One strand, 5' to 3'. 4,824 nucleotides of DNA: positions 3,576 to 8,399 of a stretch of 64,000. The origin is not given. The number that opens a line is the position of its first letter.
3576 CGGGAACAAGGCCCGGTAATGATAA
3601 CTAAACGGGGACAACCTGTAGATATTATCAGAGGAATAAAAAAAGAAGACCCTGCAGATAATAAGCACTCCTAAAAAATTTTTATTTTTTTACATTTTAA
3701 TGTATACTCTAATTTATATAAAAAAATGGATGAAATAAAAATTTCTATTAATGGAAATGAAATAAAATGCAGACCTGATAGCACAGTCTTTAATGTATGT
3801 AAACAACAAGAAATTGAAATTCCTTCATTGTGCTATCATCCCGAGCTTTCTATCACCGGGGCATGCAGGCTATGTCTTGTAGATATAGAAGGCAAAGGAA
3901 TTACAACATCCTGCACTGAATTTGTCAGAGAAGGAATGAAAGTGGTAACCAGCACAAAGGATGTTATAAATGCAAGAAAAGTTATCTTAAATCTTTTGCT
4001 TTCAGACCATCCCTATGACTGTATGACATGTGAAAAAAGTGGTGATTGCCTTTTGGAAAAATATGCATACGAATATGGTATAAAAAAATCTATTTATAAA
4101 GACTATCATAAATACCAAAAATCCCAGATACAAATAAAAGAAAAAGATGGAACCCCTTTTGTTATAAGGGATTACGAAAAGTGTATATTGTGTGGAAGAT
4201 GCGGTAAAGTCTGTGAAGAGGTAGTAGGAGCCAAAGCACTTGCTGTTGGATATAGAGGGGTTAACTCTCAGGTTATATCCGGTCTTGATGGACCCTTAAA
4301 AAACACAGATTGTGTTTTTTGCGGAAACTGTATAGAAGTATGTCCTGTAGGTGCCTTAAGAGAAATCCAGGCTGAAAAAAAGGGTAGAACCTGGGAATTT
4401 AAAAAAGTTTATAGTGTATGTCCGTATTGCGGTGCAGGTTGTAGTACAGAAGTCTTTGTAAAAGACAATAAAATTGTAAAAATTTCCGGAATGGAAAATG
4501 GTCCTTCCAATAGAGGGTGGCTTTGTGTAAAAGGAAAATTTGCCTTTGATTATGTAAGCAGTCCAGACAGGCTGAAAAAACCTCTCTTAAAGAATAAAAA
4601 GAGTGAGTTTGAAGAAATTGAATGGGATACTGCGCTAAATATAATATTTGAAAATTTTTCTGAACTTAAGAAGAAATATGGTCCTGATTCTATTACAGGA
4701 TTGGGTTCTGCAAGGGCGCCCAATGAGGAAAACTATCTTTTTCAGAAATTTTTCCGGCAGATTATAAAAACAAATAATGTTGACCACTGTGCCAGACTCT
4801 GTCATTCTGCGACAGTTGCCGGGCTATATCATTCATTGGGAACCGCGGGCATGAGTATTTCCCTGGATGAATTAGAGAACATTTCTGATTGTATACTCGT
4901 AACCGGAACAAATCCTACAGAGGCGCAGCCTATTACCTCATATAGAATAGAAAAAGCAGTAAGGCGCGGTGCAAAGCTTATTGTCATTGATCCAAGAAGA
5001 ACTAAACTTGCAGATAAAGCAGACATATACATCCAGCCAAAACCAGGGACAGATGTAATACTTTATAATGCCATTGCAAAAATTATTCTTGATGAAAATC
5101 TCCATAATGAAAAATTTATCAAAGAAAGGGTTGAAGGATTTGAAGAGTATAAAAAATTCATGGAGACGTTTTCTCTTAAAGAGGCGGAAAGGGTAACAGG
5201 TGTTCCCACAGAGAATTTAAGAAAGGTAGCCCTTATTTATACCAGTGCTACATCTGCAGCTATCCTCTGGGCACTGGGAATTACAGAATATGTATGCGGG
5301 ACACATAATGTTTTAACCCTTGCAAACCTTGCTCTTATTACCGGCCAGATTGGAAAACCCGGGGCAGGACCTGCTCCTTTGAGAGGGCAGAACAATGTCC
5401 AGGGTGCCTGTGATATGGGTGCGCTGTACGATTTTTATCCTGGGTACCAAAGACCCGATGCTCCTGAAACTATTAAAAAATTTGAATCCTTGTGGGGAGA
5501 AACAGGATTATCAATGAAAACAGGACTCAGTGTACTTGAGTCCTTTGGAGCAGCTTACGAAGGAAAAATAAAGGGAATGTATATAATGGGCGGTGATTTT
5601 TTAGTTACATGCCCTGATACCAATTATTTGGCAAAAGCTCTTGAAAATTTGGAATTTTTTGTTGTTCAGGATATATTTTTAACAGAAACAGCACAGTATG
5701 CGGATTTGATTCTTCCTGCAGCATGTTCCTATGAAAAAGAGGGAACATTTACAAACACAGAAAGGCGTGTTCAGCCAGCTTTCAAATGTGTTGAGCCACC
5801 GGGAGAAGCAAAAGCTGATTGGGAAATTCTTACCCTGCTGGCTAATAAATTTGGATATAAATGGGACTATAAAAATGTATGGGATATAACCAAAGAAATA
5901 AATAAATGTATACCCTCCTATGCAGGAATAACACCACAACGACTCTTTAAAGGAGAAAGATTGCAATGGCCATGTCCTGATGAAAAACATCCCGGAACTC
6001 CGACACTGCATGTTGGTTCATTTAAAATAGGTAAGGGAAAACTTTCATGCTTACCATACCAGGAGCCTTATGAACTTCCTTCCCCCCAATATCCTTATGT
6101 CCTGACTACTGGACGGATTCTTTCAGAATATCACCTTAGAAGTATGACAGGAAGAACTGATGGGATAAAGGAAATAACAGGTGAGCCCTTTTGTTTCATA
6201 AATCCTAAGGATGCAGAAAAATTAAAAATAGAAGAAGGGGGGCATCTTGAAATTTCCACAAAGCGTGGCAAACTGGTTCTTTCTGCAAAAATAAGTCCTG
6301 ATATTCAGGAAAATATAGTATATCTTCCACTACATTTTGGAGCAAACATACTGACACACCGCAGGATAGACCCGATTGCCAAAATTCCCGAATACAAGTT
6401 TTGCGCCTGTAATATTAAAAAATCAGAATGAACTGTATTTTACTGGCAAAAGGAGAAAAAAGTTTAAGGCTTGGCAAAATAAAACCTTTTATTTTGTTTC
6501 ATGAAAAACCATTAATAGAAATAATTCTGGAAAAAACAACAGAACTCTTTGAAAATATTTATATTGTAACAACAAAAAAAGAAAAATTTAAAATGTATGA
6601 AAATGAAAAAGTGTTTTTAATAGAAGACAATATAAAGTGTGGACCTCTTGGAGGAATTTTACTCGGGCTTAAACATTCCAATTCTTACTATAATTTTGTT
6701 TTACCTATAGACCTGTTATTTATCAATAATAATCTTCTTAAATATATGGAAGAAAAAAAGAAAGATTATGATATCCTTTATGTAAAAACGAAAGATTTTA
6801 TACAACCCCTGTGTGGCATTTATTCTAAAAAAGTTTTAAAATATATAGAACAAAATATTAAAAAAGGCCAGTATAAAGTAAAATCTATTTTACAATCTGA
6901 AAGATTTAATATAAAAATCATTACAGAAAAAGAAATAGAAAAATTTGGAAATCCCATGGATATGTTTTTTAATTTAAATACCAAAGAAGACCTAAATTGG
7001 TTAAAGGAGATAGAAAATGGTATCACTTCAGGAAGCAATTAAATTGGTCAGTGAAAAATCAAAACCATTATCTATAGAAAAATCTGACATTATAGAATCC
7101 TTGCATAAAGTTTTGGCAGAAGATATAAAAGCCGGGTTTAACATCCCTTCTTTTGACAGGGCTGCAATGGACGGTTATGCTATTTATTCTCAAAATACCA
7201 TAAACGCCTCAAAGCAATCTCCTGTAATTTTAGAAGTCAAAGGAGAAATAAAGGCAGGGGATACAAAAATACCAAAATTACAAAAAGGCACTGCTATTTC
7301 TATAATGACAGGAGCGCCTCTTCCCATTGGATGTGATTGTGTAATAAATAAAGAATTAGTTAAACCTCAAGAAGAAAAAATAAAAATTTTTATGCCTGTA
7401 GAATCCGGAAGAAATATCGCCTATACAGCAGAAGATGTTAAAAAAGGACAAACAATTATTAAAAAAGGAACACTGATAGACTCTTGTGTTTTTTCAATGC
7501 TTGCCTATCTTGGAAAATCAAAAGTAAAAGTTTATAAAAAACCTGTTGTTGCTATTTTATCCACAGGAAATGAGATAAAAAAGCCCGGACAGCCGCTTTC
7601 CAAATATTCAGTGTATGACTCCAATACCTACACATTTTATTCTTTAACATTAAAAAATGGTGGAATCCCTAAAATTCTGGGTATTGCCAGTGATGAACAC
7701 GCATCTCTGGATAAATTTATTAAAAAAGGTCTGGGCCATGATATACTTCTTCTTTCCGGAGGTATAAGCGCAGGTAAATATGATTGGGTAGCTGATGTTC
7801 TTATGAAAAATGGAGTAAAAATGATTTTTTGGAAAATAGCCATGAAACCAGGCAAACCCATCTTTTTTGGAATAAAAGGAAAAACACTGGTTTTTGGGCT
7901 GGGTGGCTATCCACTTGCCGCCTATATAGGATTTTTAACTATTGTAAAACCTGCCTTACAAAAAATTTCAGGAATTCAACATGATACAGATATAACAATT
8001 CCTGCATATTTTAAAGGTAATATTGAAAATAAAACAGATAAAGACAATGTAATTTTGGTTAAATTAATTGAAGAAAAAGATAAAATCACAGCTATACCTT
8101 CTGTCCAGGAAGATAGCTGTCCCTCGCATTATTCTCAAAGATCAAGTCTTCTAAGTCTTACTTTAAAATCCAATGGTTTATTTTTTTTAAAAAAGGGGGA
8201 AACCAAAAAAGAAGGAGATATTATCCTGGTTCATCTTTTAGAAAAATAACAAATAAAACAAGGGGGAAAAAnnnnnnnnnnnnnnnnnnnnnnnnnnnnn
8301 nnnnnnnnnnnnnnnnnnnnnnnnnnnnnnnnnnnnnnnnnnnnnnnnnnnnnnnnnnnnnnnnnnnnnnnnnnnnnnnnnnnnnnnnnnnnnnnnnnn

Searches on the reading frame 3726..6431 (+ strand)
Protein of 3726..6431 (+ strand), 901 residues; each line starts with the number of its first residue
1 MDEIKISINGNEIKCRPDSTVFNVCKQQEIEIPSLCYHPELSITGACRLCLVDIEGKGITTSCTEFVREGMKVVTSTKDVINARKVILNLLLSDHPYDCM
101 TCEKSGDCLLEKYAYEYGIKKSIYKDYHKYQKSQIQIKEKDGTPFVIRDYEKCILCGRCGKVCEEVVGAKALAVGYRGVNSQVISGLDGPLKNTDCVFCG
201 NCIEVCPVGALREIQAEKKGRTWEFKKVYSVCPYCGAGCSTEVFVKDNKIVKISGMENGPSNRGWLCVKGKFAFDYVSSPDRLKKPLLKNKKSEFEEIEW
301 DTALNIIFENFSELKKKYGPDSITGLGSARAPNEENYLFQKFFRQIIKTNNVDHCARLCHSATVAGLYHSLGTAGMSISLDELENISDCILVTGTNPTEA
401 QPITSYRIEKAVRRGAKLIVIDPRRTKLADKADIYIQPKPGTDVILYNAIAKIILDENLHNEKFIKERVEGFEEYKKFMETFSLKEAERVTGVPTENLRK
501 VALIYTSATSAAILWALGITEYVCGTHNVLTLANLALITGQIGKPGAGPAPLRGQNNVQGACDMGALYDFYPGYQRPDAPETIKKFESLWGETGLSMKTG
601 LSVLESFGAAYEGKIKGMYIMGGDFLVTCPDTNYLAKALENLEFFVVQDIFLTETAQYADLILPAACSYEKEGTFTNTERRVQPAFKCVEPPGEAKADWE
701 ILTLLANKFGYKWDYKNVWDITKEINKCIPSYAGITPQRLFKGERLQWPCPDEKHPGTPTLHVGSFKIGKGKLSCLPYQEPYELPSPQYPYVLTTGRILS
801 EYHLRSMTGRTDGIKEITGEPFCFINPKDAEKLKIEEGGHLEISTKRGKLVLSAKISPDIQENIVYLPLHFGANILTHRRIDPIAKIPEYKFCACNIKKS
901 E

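Call 37: search_protein_families(library=pfam, proteins=[window:3726-6431:+], max_evalue=0.0001)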
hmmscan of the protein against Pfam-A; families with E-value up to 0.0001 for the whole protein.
window:3726-6431:+ (901 aa): 11 families
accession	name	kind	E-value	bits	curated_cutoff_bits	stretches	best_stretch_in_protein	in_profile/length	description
PF00384.28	Molybdopterin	-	2.8e-80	270.4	24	1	282-707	1-352/353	Molybdopterin oxidoreductase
PF01568.27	Molydop_binding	-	2.6e-24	85.8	26.8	1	791-894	1-110/110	Molydopterin dinucleotide binding domain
PF04879.21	Molybdop_Fe4S4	-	5.5e-18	65.1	22.7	1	226-278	2-54/55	Molybdopterin oxidoreductase Fe4S4 domain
PF13510.11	Fer2_4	-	1.7e-16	60.4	22.8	1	3-77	3-81/82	2Fe-2S iron-sulfur cluster binding domain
PF10588.14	NADH-G_4Fe-4S_3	-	1.5e-15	56.9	27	1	84-121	1-38/40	NADH-ubiquinone oxidoreductase-G iron-sulfur binding region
PF22117.2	Fer4_Nqo3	-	3.9e-11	43.4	27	1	144-211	2-66/67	NADH-quinone oxidoreductase subunit 3, ferredoxin-like domain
PF12838.12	Fer4_7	-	6.4e-07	30.2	27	1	152-210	1-52/52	4Fe-4S dicluster domain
PF00037.32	Fer4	-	7.4e-07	29.2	21.1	1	195-212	7-24/24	4Fe-4S binding domain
PF13187.11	Fer4_9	-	5.1e-06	26.8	27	1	152-210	1-51/52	4Fe-4S dicluster domain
PF13237.11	Fer4_10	-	6.2e-06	26.5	25.5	0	146-166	2-24/53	4Fe-4S dicluster domain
PF14697.11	Fer4_21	-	3.6e-05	24.3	35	1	149-210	4-56/59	4Fe-4S dicluster domain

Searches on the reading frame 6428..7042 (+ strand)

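Call 37: search_protein_families(library=pfam, proteins=[window:6428-7042:+], max_evalue=0.0001)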
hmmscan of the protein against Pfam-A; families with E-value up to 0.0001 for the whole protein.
window:6428-7042:+ (204 aa): 1 family
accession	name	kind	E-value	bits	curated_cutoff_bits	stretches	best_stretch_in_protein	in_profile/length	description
PF12804.13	NTP_transf_3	-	2.3e-22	80.3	27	1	4-157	2-156/160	MobA-like NTP transferase domain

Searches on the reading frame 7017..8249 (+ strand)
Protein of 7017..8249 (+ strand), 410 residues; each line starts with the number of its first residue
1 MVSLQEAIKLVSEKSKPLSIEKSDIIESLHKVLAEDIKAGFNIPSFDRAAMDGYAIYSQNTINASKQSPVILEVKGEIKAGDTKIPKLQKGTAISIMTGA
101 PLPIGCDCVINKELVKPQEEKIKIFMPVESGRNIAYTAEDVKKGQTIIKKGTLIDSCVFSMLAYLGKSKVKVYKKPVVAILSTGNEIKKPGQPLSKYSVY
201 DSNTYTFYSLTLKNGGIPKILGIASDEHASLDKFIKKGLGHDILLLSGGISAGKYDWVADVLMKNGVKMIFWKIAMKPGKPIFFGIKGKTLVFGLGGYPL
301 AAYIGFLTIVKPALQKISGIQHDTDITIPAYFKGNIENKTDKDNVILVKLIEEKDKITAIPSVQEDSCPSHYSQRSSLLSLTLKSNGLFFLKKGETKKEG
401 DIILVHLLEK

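Call 37: search_protein_families(library=pfam, proteins=[window:7017-8249:+], max_evalue=0.0001)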
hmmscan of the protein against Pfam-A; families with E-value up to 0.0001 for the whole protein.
window:7017-8249:+ (410 aa): 2 families
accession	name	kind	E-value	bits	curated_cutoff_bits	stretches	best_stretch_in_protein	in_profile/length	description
PF03453.22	MoeA_N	-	7.4e-39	133.4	30.8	1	2-166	1-160/160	MoeA N-terminal region (domain I and II)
PF00994.29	MoCF_biosynth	-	6.6e-19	68.5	26.6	1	179-315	1-143/144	Probable molybdopterin binding domain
